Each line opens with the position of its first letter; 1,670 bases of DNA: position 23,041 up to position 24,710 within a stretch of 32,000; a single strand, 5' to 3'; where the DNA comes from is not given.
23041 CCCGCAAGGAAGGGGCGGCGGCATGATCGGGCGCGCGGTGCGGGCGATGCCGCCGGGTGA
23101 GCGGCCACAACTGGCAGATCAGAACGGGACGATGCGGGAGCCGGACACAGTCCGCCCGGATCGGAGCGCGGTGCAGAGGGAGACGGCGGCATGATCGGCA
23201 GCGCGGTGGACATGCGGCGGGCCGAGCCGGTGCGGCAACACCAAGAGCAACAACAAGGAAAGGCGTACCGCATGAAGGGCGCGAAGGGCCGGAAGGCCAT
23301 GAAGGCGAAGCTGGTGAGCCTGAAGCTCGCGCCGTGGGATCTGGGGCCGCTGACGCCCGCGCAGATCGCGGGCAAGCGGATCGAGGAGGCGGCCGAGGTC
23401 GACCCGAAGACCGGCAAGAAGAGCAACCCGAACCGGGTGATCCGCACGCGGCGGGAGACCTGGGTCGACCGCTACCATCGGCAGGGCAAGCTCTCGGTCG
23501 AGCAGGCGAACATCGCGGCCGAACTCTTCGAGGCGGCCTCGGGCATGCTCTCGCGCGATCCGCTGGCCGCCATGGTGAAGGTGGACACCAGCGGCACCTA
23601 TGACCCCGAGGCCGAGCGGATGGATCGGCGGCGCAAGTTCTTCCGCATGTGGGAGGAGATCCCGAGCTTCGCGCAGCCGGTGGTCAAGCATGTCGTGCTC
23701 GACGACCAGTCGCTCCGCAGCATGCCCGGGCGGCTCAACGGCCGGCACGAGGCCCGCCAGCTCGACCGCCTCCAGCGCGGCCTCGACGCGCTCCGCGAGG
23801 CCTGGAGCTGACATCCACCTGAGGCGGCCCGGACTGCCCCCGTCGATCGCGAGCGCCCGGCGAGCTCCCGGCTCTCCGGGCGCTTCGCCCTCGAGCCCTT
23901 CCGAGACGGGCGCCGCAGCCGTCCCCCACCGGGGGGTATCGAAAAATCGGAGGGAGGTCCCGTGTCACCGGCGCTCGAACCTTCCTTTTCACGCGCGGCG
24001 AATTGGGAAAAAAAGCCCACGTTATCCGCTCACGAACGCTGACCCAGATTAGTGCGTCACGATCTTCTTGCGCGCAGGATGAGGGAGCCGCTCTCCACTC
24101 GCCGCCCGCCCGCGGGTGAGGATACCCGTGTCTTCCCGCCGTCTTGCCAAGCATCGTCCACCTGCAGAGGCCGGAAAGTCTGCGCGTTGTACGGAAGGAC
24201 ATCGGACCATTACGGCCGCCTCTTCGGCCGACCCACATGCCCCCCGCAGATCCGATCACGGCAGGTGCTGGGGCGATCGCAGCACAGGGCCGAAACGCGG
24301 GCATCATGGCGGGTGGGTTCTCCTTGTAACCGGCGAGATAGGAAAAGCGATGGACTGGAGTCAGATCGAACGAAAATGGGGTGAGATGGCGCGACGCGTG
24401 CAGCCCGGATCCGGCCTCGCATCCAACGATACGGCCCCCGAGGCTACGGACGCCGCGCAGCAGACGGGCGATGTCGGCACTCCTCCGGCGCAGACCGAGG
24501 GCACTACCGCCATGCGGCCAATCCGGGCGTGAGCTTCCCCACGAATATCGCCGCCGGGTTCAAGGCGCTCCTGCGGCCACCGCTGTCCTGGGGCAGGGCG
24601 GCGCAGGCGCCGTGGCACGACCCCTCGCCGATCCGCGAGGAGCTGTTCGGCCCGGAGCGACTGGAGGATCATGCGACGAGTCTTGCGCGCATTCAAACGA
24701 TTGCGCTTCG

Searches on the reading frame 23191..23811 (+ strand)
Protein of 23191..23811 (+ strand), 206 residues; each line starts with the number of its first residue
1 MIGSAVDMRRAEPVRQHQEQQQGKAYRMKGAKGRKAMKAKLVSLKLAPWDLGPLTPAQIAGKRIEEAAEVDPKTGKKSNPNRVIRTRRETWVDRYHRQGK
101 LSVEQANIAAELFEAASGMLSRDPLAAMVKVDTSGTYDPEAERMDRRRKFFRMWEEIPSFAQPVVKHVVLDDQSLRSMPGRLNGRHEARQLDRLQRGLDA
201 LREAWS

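Call 9: search_protein_families(library=pfam, max_evalue=0.01, proteins=[window:23191-23811:+])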
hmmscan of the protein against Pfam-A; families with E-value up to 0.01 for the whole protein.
window:23191-23811:+ (206 aa): 0 families

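Call 18: search_protein_families(library=phrogs, max_evalue=0.01, proteins=[window:23272-23811:+])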
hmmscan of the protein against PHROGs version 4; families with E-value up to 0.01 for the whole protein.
window:23272-23811:+ (179 aa): 0 families

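Call 22: search_dna_similar(query=window:23272-23811:+, collection=phages, mode=protein, max_evalue=0.01, max_rows=15)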
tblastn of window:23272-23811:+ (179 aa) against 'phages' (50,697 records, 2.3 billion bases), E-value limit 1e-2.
Records with a match: 2; places in all: 2; records where one place covers at least 80% of the query: 2.
Best place of each record, by identity: <60% 2.
By first word of the organism name: Paracoccus 2.
By host as written in the record: Paracoccus sp. HS3 2.
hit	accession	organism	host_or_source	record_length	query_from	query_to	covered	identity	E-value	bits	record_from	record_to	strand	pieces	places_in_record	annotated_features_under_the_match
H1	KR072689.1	Paracoccus phage Shpa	Paracoccus sp. HS3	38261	20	177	88%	32.5%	2e-9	61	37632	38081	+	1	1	hypothetical protein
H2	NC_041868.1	Paracoccus phage Shpa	Paracoccus sp. HS3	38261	20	177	88%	32.5%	2e-9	61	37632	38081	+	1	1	hypothetical protein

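Call 28: find_encoding_contigs(protein=window:23272-23811:+, flank=10000, max_places=10)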
Protein window:23272-23811:+ (179 aa): 7 contigs read that carry it; 2 places shown.
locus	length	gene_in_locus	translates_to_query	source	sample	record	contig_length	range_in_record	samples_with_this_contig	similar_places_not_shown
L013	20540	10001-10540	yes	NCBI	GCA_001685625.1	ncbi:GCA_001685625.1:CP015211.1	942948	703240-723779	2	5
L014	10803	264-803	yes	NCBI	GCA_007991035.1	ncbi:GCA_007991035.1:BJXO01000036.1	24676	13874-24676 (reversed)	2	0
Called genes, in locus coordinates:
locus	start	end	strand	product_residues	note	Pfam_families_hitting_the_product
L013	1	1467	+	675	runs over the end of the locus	PF05378:Hydant_A_N, PF13941:MutL (faint), PF01968:Hydantoinase_A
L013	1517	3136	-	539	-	PF00239:Resolvase, PF07508:Recombinase, PF13408:Zn_ribbon_recom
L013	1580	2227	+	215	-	-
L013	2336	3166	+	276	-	-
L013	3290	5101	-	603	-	PF02195:ParB_N, PF17762:HTH_ParB (weak)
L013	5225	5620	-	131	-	PF10073:GapR_DNA-bd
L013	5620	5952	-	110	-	-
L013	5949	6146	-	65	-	-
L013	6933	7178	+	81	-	-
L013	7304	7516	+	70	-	-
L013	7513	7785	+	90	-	-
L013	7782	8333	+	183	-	PF09152:DUF1937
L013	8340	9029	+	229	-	-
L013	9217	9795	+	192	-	-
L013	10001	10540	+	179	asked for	-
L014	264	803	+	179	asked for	-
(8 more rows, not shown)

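Call 29: find_homologous_proteins(query=window:23272-23811:+, max_evalue=0.001)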
Query window:23272-23811:+ (179 aa): 41 proteins with E <= 0.001 among 507 candidates.
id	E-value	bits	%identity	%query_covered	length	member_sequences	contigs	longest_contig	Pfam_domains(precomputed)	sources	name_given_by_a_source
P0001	1.3e-109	382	97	100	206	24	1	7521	-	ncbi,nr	ncbi:hypothetical protein D1122_21630 [Cereibacter sphaeroides]|nr:hypothetical protein D1122_21630 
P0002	4.4e-103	360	92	100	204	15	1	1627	-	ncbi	-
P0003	1.1e-102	359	91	100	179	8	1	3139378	-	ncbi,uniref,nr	ncbi:hypothetical protein RSWS8N_00580 [Cereibacter sphaeroides WS8N]|uniref:hypothetical protein n=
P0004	6.0e-96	337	87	99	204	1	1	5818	-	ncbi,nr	ncbi:hypothetical protein D516_2016 [Rhodobacter sp. AKP1]|nr:hypothetical protein D516_2016 [Rhodob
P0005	8.2e-95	333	85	99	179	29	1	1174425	-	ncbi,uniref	ncbi:hypothetical protein [Cereibacter sphaeroides]|uniref:hypothetical protein n=1 Tax=Cereibacter 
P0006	5.6e-78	279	75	95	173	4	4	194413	-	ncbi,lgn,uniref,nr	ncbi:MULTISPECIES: hypothetical protein [Cereibacter]|uniref:Uncharacterized protein n=1 Tax=Cereiba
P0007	8.4e-72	259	70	96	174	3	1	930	-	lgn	-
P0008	2.5e-70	254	72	91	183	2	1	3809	-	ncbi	ncbi:MAG: hypothetical protein V7668_13555 [Cereibacter changlensis]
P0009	9.8e-68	245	67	96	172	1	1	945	-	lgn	-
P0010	2.4e-62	228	66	93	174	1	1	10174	-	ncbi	-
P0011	3.7e-62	227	61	96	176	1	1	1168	-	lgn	-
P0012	2.5e-59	218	62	92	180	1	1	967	-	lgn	-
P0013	1.1e-58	216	65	90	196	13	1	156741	-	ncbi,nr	ncbi:hypothetical protein [Cereibacter changlensis]|nr:hypothetical protein [Cereibacter changlensis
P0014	1.8e-58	215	62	89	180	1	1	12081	-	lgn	-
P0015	6.3e-53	197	56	92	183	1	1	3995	-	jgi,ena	-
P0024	5.9e-46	174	95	48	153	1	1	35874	-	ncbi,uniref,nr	ncbi:hypothetical protein [Cereibacter johrii]|uniref:hypothetical protein n=1 Tax=Cereibacter johri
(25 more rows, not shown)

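Call 30: find_encoding_contigs(protein=P0003, flank=10000, max_places=4)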
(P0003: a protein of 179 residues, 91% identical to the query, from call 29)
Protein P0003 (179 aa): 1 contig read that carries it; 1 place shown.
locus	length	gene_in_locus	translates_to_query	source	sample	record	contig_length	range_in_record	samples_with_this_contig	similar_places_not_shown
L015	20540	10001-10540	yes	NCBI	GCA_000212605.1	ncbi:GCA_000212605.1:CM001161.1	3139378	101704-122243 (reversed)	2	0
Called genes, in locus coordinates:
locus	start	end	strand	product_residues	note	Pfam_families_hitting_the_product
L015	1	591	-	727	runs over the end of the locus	PF00270:DEAD (weak), PF04851:ResIII, PF17757:UvrB_inter, PF27431:UvrB_3rd, PF00271:Helicase_C, PF12344:UvrB, PF02151:UVR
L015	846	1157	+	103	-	PF04800:NDUS4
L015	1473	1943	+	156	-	PF00583:Acetyltransf_1, PF13673:Acetyltransf_10, PF13508:Acetyltransf_7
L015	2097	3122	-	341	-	PF00589:Phage_integrase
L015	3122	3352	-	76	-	-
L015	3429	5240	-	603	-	PF02195:ParB_N, PF17762:HTH_ParB (weak)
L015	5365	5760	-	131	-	PF10073:GapR_DNA-bd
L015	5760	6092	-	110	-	-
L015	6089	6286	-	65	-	-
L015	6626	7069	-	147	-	PF13560:HTH_31, PF01381:HTH_3, PF12844:HTH_19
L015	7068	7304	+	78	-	PF01381:HTH_3 (weak)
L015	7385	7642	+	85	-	-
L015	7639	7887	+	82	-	-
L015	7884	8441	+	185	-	PF09152:DUF1937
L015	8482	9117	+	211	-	-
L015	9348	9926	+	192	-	-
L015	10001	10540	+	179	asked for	-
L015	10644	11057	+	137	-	PF01844:HNH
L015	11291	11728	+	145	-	PF05119:Terminase_4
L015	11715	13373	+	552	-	PF03354:TerL_ATPase, PF20441:TerL_nuclease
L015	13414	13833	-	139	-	PF00903:Glyoxalase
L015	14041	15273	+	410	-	PF04860:Phage_portal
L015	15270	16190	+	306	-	PF25145:NfeD1b_N, PF01343:Peptidase_S49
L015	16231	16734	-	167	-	PF06610:AlaE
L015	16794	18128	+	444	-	PF05065:Phage_capsid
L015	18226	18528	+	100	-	-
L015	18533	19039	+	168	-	-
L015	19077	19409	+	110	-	PF05521:Phage_HCP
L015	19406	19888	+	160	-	PF04883:HK97-gp10_like (weak)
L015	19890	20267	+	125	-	PF11367:Tail_completion_gp17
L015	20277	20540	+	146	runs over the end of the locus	-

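Call 31: find_encoding_contigs(protein=P0005, flank=10000, max_places=4)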
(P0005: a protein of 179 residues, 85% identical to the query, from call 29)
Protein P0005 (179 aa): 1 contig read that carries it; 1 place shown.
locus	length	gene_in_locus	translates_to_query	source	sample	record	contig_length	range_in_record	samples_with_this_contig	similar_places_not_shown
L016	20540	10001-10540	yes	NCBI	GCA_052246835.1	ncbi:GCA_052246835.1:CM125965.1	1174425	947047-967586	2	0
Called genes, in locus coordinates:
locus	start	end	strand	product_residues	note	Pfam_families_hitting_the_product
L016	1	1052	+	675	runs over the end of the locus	PF05378:Hydant_A_N, PF13941:MutL (faint), PF01968:Hydantoinase_A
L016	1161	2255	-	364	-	PF00589:Phage_integrase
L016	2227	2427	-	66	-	-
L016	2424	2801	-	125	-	-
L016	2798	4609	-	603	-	PF02195:ParB_N, PF17762:HTH_ParB (faint)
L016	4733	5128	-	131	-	PF10073:GapR_DNA-bd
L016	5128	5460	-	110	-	-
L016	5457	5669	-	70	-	-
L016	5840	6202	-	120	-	PF08797:HIRAN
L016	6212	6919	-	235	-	PF13560:HTH_31 (weak), PF12844:HTH_19 (weak), PF00717:Peptidase_S24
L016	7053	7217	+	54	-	-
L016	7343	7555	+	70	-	-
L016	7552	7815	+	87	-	-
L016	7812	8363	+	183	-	PF09152:DUF1937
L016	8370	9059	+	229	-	-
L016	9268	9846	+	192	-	-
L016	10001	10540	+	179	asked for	-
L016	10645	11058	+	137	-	PF01844:HNH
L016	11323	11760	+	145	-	PF05119:Terminase_4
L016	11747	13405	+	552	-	PF03354:TerL_ATPase, PF20441:TerL_nuclease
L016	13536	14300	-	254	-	-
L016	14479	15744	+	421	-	PF04860:Phage_portal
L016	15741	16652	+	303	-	PF25145:NfeD1b_N, PF01343:Peptidase_S49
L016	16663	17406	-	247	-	PF01925:TauE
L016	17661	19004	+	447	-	PF05065:Phage_capsid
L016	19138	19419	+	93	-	-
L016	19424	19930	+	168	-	-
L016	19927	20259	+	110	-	PF05521:Phage_HCP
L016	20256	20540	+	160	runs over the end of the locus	PF04883:HK97-gp10_like (weak)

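Call 63: find_encoding_contigs(protein=P0024, flank=10000, max_places=4)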
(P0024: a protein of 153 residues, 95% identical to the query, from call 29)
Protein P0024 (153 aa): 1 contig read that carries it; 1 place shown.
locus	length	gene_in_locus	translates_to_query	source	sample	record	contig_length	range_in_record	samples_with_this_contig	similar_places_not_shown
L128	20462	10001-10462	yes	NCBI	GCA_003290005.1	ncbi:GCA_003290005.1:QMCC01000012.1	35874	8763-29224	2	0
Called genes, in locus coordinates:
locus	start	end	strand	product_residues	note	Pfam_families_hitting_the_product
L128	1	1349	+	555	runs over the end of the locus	PF13166:AAA_13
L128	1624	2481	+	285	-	-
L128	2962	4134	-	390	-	PF18870:HEPN_RES_NTD1 (weak)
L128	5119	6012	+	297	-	-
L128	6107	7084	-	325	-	PF01755:Glyco_transf_25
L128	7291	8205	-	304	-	PF01501:Glyco_transf_8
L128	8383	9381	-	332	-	PF00589:Phage_integrase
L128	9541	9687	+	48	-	-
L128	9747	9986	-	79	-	-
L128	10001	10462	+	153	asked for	-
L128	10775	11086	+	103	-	-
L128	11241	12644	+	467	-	PF00999:Na_H_Exchanger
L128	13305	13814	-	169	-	PF13238:AAA_18 (weak)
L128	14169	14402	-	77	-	-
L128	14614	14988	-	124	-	-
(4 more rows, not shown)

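Call 82: predict_structure(alignment_id=A2)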
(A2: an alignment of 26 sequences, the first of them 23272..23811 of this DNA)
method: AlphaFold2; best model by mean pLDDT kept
length: 179 residues; sequences in the alignment: 26
mean_pLDDT: 74.1   pTM: 0.61
mean pLDDT of the five models: 74.1, 73.9, 73.0, 71.2, 70.6
residues with pLDDT >= 90: 65; 70-90: 26; 50-70: 71; < 50: 17
segments of 3 or more residues with pLDDT < 50: 1-11, 13-17
pLDDT, mean of each block of 10 residues (from residue 1): 42 49 56 60 65 61 89 95 89 59 57 62 89 96 92 86 96 93
secondary structure, 60 per line:
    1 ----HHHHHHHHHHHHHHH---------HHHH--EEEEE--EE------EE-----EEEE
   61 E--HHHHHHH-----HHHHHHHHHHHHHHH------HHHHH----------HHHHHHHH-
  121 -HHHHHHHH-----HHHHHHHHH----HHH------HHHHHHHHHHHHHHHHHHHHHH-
elements in order: H5-19 H29-32 E35-39 E57-61 H64-70 H76-90 H97-101 H112-119 H122-129 H135-143 H157-178

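Call 85: fold_search(model_id=the predicted structure, library=pdb)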
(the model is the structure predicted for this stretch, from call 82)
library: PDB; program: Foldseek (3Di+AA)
matches with E <= 10: 77; with E <= 0.001: 0
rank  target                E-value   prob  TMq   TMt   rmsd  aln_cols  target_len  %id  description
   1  6e8l_B                1.7e+00  0.10  0.19  0.19  11.5       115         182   13  Crystal Structure of Alkyl hydroperoxidase D (AhpD) from Streptococcus pneumoniae (Strain D39/ NCTC 7466) (released 2019-08-28)
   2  6e8l_E                1.7e+00  0.08  0.17  0.17  11.6       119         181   13  Crystal Structure of Alkyl hydroperoxidase D (AhpD) from Streptococcus pneumoniae (Strain D39/ NCTC 7466) (released 2019-08-28)
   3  8dt0_A                2.0e+00  0.09  0.20  0.23   9.4       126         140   15  Scaffolding protein functional sites using deep learning (released 2022-08-10)
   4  8gs1_B                2.3e+00  0.06  0.12  0.09  11.4       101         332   21  Crystal structure of AziU2-U3 complex from Streptomyces sahachiroi NRRL2485 (released 2023-09-06)
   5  4llc_A                2.5e+00  0.08  0.21  0.26  12.5       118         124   17  The crystal structure of R60E mutant of the histidine kinase (KinB) sensor domain from Pseudomonas aeruginosa PA01 (released 2013-08-07)
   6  6e8l_A                2.5e+00  0.06  0.17  0.17  11.5       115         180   13  Crystal Structure of Alkyl hydroperoxidase D (AhpD) from Streptococcus pneumoniae (Strain D39/ NCTC 7466) (released 2019-08-28)
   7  5w89_A                2.7e+00  0.05  0.17  0.20  11.8       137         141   17  Crystal structure of human Mcl-1 in complex with modified Bim BH3 peptide SAH-MS1-18 (released 2018-01-17)
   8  7lsv_A                2.8e+00  0.11  0.25  0.28  13.3       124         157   13  Non-kinase domain of Legionella effector protein kinase LegK2 (released 2022-01-26)
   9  8x6g_H                3.0e+00  0.12  0.27  0.20  23.2       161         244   11  Cryo-EM structure of Staphylococcus aureus sigB-dependent RNAP-promoter open complex (released 2024-06-05)
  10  1rp3_A                3.2e+00  0.12  0.30  0.25  14.2       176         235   14  Cocrystal structure of the flagellar sigma/anti-sigma complex, Sigma-28/FlgM (released 2004-04-06)
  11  9c0a                  3.2e+00  0.05  0.25  0.22  14.1       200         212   14  Sigma class glutathione transferase from Taenia solium 1.75 A (released 2025-06-11)
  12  8gs1_D                3.3e+00  0.05  0.12  0.09  11.2       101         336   20  Crystal structure of AziU2-U3 complex from Streptomyces sahachiroi NRRL2485 (released 2023-09-06)
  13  6tq9_A                3.5e+00  0.04  0.18  0.13  17.4       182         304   15  Crystal structure of the Orexin-1 receptor in complex with SB-408124 (released 2020-01-01)
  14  5f7t_H                4.0e+00  0.06  0.21  0.25  13.3       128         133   13  TRIM5 B-box2 and coiled-coil chimera (released 2016-06-15)
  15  7uy4_B                4.2e+00  0.08  0.20  0.15   9.3       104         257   12  Aminoglycoside-modifying enzyme ANT-3,9 in complex with spectinomycin and AMP-PNP (released 2023-05-10)
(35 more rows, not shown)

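Call 90: search_protein_families(library=padloc, max_evalue=0.001, proteins=[window:23272-23811:+])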
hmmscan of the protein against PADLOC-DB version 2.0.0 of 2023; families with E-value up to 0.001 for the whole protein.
window:23272-23811:+ (179 aa): 0 families

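Call 98: search_dna_similar(query=L016:11747-13405:+, collection=phages, mode=protein, max_rows=12)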
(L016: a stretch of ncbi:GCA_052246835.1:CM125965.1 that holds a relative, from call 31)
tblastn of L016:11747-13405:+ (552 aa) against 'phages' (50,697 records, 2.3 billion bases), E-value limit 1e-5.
Records with a match: 2900; places in all: 2909; records where one place covers at least 80% of the query: 1979.
Best place of each record, by identity: <60% 2900.
By first word of the organism name: Mycobacterium 463; Streptococcus 459; Staphylococcus 275; Vibrio 219; Arthrobacter 165; Enterococcus 144; Paenibacillus 110; Lactobacillus 75; Bacillus 72; Streptomyces 72; and 109 more.
By host as written in the record: - 368; Mycobacterium smegmatis mc2 155 319; Streptococcus thermophilus 130; Arthrobacter sp. ATCC 21022 98; Staphylococcus aureus 78; Mycobacterium smegmatis mc#155 54; Gordonia terrae 3612 50; Ralstonia solanacearum 49; and 774 more.
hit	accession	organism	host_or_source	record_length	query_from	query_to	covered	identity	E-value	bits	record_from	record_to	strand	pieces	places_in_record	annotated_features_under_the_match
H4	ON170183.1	Ralstonia phage YO105_4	Ralstonia solanacearum T391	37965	11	532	95%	36.8%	7e-98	331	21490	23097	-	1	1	record has no annotation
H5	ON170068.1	Ralstonia phage YO028_2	Ralstonia solanacearum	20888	11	532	95%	36.8%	1e-91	313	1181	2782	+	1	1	record has no annotation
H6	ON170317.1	Ralstonia phage YO187_2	Ralstonia solanacearum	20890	11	532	95%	36.8%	4e-91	311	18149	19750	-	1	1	record has no annotation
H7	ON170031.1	Ralstonia phage YO009_2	Ralstonia solanacearum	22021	11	532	95%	36.8%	4e-91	311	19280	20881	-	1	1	record has no annotation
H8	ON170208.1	Ralstonia phage YO122_1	Ralstonia solanacearum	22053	11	532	95%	36.8%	5e-91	311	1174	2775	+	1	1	record has no annotation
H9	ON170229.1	Ralstonia phage YO135_1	Ralstonia solanacearum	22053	11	532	95%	36.8%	5e-91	311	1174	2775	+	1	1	record has no annotation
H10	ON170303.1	Ralstonia phage YO178_3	Ralstonia solanacearum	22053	11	532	95%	36.8%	5e-91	311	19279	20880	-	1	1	record has no annotation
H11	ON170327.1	Ralstonia phage YO194_1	Ralstonia solanacearum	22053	11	532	95%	36.8%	5e-91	311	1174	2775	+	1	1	record has no annotation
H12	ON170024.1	Ralstonia phage YO005_1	Ralstonia solanacearum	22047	11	532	95%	36.6%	1e-91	313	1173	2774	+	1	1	record has no annotation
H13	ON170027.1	Ralstonia phage YO007_1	Ralstonia solanacearum R280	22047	11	532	95%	36.6%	1e-91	313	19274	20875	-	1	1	record has no annotation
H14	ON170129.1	Ralstonia phage YO075_1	Ralstonia solanacearum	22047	11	532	95%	36.6%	1e-91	313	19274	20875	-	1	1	record has no annotation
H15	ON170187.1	Ralstonia phage YO107_1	Ralstonia solanacearum T440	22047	11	532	95%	36.6%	1e-91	313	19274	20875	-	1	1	record has no annotation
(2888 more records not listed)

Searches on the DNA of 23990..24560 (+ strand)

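Call 70: search_dna_similar(query=window:23990-24560:+, collection=plasmids, mode=distant, max_rows=20)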
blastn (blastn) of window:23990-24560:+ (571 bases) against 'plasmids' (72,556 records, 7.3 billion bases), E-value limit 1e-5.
No match.

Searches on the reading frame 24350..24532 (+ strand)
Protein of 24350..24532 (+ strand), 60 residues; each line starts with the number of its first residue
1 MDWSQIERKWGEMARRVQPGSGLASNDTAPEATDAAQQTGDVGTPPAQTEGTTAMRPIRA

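Call 34: find_encoding_contigs(protein=window:24350-24532:+, flank=10000, max_places=10)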
Protein window:24350-24532:+ (60 aa): 23 contigs read that carry it; 6 places shown.
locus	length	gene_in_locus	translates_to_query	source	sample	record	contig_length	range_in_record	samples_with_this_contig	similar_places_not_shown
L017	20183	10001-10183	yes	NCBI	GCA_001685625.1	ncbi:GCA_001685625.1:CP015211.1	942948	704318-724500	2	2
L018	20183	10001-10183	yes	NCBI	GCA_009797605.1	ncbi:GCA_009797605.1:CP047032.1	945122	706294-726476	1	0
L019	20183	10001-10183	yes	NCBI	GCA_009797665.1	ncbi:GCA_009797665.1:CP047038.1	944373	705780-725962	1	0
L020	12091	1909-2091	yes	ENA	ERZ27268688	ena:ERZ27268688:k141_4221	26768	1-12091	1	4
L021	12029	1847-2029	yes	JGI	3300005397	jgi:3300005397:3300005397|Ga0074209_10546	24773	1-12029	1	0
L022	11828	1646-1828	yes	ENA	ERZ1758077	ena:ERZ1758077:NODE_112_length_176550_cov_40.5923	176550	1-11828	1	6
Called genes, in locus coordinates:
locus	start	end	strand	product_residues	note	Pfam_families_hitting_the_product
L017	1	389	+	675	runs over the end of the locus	PF05378:Hydant_A_N, PF13941:MutL (faint), PF01968:Hydantoinase_A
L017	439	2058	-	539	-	PF00239:Resolvase, PF07508:Recombinase, PF13408:Zn_ribbon_recom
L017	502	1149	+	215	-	-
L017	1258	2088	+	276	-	-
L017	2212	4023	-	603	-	PF02195:ParB_N, PF17762:HTH_ParB (weak)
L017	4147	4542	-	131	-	PF10073:GapR_DNA-bd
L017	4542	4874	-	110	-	-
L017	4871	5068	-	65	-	-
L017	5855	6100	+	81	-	-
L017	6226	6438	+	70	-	-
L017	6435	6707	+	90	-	-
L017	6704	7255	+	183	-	PF09152:DUF1937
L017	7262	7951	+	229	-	-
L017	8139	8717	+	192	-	-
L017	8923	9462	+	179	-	-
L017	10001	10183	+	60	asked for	-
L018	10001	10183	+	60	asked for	-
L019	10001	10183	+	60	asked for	-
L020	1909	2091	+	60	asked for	-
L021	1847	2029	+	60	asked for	-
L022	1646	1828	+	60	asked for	-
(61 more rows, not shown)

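Call 94: find_encoding_contigs(protein=window:24350-24532:+, flank=2500, max_places=10)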
Protein window:24350-24532:+ (60 aa): 23 contigs read that carry it; 6 places shown.
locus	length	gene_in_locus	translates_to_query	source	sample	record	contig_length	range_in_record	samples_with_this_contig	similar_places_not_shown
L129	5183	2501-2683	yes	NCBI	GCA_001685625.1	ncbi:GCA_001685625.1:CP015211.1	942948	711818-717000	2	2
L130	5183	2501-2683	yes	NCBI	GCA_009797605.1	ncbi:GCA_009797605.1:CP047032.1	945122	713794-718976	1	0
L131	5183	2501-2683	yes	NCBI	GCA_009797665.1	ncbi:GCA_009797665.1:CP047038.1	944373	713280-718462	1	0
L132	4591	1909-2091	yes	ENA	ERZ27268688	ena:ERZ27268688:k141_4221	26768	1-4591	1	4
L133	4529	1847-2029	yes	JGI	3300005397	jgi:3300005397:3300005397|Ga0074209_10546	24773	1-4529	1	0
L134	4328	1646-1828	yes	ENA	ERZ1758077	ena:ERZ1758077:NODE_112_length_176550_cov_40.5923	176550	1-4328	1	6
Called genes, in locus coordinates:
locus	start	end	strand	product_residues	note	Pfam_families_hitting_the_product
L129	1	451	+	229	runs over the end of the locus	-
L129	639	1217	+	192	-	-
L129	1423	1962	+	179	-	-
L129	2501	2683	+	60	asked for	-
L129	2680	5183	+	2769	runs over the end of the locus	PF10091:Glycoamylase, PF06165:GH94_b-supersand, PF17167:Glyco_hydro_94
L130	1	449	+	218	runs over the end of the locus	-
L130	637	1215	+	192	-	-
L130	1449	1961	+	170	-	-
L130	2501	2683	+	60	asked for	-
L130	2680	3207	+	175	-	-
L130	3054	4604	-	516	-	-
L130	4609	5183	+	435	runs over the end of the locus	-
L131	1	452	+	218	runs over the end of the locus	-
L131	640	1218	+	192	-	-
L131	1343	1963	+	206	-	-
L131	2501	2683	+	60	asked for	-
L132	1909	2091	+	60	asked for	-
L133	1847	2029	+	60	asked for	-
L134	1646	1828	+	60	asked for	-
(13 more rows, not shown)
